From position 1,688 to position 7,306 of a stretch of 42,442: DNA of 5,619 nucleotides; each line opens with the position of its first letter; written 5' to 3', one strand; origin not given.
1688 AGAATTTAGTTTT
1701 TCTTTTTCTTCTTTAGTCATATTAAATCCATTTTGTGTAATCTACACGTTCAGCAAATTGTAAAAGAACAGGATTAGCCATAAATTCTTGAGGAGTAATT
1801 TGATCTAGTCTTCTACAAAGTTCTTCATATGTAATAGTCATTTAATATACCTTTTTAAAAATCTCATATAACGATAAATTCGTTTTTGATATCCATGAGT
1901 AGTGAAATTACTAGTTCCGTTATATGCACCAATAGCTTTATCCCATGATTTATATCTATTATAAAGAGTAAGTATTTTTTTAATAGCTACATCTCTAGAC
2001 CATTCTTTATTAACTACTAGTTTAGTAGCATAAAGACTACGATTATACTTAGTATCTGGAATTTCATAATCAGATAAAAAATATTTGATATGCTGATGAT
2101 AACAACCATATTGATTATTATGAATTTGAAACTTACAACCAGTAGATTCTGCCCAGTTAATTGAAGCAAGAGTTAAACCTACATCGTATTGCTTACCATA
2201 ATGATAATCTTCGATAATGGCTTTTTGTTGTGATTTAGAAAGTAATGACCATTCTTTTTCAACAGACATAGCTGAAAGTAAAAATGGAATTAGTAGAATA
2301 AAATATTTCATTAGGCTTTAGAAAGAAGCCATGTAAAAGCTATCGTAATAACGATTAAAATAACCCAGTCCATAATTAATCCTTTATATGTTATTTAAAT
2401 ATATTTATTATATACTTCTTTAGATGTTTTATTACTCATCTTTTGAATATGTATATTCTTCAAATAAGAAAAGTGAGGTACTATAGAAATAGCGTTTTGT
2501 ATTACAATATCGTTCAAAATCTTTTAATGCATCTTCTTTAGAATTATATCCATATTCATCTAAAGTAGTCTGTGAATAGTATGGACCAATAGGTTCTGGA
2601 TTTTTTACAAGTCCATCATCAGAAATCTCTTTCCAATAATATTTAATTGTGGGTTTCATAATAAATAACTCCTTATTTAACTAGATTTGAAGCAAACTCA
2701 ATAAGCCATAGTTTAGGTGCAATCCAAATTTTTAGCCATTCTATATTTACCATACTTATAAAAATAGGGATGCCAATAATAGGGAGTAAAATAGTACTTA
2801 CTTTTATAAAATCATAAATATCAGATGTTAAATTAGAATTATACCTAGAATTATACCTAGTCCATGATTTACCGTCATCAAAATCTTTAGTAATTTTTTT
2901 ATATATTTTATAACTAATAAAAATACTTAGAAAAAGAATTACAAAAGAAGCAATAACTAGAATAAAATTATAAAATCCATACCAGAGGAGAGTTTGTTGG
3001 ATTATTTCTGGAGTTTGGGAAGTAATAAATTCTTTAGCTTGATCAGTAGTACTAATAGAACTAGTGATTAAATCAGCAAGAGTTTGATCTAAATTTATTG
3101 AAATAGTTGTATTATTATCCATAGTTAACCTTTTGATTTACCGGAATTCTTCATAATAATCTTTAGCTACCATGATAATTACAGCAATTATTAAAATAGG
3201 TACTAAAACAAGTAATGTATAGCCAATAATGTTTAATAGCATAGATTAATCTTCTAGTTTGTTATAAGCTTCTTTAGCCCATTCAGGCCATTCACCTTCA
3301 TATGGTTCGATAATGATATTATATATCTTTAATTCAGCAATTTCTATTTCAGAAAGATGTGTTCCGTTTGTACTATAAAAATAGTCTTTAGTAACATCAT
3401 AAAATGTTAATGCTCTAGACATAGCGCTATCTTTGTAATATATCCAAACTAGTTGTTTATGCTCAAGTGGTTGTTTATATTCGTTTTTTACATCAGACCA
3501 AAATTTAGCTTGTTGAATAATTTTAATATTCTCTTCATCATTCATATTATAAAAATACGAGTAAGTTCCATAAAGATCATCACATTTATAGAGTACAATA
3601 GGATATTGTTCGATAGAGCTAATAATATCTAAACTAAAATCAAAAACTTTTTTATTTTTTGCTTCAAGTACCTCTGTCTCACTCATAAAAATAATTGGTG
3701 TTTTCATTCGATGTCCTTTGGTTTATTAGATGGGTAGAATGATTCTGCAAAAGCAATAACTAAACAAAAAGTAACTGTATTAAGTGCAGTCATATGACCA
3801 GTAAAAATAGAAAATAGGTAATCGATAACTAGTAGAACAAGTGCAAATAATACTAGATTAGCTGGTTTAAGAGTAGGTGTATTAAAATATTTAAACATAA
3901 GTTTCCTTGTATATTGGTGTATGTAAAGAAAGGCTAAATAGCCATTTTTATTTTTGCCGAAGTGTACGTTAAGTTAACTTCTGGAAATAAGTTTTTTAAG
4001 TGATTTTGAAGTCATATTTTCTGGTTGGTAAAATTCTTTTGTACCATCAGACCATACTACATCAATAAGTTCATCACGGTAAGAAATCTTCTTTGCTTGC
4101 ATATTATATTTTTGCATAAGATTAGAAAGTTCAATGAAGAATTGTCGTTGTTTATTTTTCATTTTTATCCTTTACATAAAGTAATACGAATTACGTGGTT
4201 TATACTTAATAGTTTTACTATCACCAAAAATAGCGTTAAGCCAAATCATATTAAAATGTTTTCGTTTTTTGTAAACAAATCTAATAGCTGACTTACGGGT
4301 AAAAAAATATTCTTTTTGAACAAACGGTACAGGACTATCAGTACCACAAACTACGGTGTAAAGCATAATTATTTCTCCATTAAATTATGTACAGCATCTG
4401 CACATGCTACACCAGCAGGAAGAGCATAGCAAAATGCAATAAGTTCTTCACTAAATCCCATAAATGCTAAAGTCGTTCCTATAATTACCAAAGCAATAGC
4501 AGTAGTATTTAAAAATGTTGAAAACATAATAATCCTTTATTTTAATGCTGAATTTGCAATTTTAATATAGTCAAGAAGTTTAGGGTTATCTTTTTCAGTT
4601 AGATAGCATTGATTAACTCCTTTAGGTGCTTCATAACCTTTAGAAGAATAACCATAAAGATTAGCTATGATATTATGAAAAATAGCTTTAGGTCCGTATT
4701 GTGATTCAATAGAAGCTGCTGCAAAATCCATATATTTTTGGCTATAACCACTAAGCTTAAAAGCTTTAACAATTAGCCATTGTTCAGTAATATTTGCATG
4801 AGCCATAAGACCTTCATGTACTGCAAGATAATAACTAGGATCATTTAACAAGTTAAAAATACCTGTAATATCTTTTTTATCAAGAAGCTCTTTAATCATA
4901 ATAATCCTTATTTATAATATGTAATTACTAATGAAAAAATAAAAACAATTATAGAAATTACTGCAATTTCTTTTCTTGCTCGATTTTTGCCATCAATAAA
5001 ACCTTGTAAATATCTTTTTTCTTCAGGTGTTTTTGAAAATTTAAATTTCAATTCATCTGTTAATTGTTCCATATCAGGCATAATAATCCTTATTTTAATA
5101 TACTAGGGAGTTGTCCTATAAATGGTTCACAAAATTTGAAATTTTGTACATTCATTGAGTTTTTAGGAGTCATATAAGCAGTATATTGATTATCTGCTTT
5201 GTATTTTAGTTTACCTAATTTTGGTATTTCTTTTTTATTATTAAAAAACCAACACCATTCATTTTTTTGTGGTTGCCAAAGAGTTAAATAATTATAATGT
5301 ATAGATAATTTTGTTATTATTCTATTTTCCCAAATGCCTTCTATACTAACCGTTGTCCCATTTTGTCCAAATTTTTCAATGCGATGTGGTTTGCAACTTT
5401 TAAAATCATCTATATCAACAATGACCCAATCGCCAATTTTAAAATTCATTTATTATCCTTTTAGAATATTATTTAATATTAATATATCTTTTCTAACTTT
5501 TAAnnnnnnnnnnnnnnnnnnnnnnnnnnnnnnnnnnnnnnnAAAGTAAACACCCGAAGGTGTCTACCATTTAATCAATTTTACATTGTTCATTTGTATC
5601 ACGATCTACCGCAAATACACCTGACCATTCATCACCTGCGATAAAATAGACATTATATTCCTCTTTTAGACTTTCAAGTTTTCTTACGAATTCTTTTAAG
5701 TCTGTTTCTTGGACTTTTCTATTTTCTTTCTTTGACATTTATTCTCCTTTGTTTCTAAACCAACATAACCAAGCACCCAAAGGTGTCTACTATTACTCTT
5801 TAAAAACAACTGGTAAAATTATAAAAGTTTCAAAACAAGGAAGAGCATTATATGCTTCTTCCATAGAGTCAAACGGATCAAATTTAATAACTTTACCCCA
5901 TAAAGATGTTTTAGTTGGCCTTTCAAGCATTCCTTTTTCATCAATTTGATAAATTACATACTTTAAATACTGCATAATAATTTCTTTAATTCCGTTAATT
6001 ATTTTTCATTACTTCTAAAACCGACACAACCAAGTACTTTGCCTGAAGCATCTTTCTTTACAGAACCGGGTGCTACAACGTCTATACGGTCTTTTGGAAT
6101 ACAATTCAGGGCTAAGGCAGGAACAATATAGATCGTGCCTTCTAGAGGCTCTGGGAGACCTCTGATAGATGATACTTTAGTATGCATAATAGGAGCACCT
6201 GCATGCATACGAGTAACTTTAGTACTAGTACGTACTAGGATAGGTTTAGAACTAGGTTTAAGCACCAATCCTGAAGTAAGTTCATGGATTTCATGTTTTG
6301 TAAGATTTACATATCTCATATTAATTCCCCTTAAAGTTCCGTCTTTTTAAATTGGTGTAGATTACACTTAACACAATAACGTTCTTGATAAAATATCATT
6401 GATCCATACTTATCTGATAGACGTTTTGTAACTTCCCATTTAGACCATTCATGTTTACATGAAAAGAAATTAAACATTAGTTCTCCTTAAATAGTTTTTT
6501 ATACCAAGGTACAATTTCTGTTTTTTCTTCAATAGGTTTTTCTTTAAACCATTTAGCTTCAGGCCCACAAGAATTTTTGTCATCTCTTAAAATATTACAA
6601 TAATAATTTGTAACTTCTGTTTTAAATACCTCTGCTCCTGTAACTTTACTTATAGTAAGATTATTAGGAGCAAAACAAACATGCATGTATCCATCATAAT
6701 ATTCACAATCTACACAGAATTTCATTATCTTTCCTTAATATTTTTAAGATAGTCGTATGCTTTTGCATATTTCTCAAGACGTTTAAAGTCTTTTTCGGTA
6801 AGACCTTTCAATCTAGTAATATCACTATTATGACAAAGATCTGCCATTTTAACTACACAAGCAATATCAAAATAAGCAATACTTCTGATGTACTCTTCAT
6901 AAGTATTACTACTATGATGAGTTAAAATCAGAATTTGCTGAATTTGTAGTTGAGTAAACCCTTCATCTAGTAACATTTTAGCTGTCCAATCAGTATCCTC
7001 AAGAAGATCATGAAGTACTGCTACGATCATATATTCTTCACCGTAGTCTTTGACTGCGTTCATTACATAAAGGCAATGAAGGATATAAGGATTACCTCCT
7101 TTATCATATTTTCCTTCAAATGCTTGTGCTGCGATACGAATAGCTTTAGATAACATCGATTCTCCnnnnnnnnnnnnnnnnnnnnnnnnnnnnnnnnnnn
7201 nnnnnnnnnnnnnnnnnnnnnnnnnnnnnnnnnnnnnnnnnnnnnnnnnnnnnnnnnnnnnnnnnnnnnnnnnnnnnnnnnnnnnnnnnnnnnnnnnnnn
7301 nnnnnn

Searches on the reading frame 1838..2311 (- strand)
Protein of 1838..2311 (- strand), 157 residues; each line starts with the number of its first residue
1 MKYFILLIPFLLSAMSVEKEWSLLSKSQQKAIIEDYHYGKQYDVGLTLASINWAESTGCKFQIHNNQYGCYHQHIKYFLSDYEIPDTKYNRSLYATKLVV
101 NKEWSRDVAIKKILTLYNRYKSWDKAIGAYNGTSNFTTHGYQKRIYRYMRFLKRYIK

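Call 72: search_protein_families(library=pfam, proteins=[window:1838-2311:-], max_evalue=0.05)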
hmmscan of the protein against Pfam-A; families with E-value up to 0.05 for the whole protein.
window:1838-2311:- (157 aa): 1 family
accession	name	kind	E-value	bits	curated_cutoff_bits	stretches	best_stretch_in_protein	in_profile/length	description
PF25428.1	DUF7894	-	0.0049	16.6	27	1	5-76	104-173/242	Domain of unknown function (DUF7894)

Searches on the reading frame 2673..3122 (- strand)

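Call 72: search_protein_families(library=pfam, proteins=[window:2673-3122:-], max_evalue=0.05)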
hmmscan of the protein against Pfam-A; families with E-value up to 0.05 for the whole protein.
window:2673-3122:- (149 aa): 2 families
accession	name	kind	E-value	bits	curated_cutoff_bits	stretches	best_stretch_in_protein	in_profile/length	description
PF00939.25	Na_sulph_symp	-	0.0015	18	27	1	14-90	181-257/472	Sodium:sulfate symporter transmembrane region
PF15086.11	UPF0542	-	0.028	14.7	27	1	50-86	20-54/68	Uncharacterised protein family UPF0542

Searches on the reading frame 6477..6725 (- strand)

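Call 72: search_protein_families(library=pfam, proteins=[window:6477-6725:-], max_evalue=0.05)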
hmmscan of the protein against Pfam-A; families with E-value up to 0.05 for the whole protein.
window:6477-6725:- (82 aa): 1 family
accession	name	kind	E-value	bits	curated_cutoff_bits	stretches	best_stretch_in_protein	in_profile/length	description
PF25693.1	Phage_Y01A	-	0.04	14.9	27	0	11-70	10-69/92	Bacteriophage T4-like Y01A protein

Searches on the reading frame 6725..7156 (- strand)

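Call 72: search_protein_families(library=pfam, proteins=[window:6725-7156:-], max_evalue=0.05)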
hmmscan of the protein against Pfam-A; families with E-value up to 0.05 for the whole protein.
window:6725-7156:- (143 aa): 3 families
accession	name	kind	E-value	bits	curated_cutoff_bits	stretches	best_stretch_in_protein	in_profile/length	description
PF13328.12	HD_4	-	2.8e-05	24.3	27.2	1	5-60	1-58/156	HD domain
PF17292.8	POB3_N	-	0.025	15.5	23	1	87-133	39-85/93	POB3-like N-terminal PH domain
PF25317.1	SAM_SMF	-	0.05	14.3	27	0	44-77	21-54/65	SMF/DprA SAM domain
